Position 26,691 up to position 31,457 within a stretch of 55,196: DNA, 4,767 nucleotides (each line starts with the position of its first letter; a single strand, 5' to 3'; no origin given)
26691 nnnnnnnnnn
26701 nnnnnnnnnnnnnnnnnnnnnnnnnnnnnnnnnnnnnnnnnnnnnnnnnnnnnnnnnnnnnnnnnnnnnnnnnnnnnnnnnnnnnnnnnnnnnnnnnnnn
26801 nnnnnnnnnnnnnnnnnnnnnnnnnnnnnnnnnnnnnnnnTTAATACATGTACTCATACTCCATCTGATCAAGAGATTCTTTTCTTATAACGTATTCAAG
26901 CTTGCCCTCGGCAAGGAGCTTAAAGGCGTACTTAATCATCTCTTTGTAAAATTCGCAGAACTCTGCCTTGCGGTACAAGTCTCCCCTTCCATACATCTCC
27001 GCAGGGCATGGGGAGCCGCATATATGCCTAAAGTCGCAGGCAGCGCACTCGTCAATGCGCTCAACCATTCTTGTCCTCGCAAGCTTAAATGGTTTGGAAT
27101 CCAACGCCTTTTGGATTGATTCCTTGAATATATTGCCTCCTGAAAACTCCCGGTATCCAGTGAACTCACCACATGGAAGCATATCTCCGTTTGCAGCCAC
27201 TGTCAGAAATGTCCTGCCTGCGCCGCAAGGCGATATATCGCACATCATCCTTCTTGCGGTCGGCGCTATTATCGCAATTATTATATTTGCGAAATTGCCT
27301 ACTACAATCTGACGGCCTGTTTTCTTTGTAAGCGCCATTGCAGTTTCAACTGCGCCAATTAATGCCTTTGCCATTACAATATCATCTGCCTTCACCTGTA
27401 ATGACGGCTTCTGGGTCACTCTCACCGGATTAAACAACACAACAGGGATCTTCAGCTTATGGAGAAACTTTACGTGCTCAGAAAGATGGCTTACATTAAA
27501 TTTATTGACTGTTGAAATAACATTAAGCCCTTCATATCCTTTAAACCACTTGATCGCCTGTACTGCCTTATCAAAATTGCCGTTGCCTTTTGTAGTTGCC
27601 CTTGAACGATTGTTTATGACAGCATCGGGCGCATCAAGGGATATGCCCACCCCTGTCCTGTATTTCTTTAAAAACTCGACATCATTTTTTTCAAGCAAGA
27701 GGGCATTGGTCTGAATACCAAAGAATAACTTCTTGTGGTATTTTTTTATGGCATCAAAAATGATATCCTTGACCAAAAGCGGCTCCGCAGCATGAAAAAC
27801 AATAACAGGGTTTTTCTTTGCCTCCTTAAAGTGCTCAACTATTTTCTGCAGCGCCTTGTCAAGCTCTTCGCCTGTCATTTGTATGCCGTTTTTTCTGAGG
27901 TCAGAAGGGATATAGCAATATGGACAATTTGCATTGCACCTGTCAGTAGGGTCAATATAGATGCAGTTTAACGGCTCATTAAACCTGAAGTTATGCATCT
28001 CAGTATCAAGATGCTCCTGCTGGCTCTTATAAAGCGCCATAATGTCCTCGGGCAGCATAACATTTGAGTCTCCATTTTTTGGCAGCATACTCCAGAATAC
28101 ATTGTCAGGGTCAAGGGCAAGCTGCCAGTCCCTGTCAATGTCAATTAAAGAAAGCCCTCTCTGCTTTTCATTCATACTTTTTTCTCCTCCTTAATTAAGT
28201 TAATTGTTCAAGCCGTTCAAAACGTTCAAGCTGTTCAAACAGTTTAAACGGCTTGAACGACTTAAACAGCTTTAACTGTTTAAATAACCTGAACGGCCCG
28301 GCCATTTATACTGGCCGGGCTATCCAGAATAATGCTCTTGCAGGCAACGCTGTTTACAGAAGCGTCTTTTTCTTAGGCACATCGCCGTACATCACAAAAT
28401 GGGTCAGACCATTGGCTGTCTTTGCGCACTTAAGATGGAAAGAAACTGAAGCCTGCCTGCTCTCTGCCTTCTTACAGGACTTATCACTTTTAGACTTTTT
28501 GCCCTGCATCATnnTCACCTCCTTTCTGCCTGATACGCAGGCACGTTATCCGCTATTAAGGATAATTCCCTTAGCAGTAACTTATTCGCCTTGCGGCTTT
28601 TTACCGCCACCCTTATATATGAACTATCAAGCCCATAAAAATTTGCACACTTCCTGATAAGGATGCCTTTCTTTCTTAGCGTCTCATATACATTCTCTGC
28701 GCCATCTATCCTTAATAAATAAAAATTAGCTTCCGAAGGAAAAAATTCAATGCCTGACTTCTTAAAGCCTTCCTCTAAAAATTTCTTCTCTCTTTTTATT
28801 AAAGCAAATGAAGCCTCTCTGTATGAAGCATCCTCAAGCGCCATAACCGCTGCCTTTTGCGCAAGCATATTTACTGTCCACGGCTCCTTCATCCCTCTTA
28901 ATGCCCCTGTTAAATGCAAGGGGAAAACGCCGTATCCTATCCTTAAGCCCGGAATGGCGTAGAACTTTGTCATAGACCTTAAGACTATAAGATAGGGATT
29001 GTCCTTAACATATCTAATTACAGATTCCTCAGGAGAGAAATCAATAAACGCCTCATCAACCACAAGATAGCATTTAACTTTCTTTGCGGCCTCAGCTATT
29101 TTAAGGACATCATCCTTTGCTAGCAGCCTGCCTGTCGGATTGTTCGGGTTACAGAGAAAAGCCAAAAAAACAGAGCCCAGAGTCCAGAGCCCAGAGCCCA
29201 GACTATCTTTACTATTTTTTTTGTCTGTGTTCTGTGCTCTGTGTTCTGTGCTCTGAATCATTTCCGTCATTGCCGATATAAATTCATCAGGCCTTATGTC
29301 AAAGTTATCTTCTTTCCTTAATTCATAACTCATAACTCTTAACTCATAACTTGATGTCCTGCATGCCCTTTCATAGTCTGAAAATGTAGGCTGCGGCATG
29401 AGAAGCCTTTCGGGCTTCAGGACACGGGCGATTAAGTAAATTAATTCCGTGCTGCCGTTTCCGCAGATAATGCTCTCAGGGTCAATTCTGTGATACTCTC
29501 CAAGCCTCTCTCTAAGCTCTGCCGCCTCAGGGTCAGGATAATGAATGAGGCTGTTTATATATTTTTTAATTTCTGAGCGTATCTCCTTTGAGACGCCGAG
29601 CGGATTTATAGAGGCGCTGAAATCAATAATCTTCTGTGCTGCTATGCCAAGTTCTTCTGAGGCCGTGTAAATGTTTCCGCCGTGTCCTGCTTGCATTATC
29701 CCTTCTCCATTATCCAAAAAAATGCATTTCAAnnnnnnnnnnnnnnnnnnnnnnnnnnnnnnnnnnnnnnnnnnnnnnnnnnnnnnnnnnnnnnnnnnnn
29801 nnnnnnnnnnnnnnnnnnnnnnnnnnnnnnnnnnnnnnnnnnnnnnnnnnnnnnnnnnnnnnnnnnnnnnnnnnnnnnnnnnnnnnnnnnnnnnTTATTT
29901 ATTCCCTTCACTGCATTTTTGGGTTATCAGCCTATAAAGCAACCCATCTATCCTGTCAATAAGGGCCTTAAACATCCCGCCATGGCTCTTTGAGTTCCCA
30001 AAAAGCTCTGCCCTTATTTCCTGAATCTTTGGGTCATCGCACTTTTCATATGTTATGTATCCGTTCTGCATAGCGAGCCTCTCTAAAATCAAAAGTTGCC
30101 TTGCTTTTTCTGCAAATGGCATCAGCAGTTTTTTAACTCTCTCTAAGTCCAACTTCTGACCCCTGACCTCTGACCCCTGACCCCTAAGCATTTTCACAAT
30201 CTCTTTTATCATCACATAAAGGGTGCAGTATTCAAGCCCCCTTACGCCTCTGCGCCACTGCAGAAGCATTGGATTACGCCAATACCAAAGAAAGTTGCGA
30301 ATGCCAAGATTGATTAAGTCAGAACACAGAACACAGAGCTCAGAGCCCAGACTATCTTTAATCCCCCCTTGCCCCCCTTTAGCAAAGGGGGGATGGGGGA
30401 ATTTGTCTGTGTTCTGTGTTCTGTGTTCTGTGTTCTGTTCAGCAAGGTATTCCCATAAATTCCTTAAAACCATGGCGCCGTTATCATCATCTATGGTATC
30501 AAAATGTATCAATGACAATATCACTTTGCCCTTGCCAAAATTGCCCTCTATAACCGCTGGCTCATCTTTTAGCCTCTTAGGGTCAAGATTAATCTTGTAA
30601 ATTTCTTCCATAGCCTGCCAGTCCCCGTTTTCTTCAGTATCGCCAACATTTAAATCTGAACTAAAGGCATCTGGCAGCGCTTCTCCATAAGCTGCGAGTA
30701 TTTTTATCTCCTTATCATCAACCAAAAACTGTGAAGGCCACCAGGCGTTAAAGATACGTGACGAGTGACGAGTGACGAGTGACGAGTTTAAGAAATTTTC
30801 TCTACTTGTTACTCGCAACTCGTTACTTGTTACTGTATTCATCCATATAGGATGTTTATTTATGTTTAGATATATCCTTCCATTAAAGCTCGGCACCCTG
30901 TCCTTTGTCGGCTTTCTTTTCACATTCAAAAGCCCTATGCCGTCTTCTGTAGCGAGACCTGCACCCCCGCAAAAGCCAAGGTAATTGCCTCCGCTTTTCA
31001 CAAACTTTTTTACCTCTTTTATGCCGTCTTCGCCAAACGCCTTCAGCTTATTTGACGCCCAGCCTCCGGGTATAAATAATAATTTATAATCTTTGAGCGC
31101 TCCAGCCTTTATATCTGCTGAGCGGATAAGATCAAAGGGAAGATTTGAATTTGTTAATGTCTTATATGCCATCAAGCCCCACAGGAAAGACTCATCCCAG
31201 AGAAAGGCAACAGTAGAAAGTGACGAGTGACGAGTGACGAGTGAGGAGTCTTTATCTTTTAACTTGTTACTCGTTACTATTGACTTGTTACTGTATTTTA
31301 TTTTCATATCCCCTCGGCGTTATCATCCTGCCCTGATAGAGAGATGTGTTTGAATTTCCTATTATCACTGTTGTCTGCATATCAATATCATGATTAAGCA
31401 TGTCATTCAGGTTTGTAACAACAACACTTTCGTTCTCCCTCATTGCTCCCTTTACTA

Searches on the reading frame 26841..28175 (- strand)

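Call 9: search_protein_families(library=pfam, proteins=[window:26841-28175:-], max_evalue=0.01)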
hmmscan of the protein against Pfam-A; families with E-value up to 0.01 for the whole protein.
window:26841-28175:- (444 aa): 2 families
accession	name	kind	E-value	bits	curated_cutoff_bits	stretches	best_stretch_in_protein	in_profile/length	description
PF04055.27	Radical_SAM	-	6.8e-18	65.8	29.5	1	76-237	3-165/166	Radical SAM superfamily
PF13186.11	SPASM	-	6.6e-08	33.2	21.5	1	317-381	1-67/67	Iron-sulfur cluster-binding domain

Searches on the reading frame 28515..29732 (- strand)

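Call 9: search_protein_families(library=pfam, proteins=[window:28515-29732:-], max_evalue=0.01)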
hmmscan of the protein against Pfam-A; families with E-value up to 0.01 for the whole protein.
window:28515-29732:- (405 aa): 1 family
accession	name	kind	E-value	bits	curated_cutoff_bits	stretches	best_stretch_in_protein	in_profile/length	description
PF00155.27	Aminotran_1_2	-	2.4e-50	172.2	19.7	1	34-385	2-356/361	Aminotransferase class I and II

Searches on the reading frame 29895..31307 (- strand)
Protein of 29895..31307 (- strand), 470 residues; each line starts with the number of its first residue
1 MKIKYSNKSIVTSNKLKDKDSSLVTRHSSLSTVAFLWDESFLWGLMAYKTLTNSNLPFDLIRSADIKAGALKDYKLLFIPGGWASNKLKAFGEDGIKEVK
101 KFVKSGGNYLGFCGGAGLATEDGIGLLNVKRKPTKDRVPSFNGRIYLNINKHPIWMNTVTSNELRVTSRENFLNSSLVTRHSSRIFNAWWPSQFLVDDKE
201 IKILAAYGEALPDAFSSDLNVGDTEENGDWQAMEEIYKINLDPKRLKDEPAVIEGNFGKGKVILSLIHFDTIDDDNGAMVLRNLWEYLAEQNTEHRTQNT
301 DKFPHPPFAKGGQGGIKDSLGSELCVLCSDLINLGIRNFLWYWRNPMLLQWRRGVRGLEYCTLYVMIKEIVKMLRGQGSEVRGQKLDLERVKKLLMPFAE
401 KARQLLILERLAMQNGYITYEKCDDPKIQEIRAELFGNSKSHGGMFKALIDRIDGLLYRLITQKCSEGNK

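Call 3: search_protein_families(library=pfam, proteins=[window:29895-31307:-], max_evalue=0.01)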
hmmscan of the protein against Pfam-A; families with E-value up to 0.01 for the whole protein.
window:29895-31307:- (470 aa): 3 families
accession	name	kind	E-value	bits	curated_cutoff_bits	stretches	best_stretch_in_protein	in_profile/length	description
PF09825.15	BPL_N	-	7.3e-10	38.7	24.2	1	75-119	51-95/283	Biotin-protein ligase, N terminal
PF08532.16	Glyco_hydro_42M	-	0.0052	16.8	25.8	0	48-110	36-88/207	Beta-galactosidase trimerisation domain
PF07685.20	GATase_3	-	0.0083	16.2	27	0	63-115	29-84/196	CobB/CobQ-like glutamine amidotransferase domain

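Call 4: search_protein_families(library=padloc, proteins=[window:29895-31307:-], max_evalue=0.01)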
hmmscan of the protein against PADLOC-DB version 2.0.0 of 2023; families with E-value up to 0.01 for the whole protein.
window:29895-31307:- (470 aa): 0 families

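Call 5: search_protein_families(library=ncbifam, proteins=[window:29895-31307:-], max_evalue=0.01)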
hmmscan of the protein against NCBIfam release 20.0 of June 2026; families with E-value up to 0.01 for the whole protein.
window:29895-31307:- (470 aa): 0 families
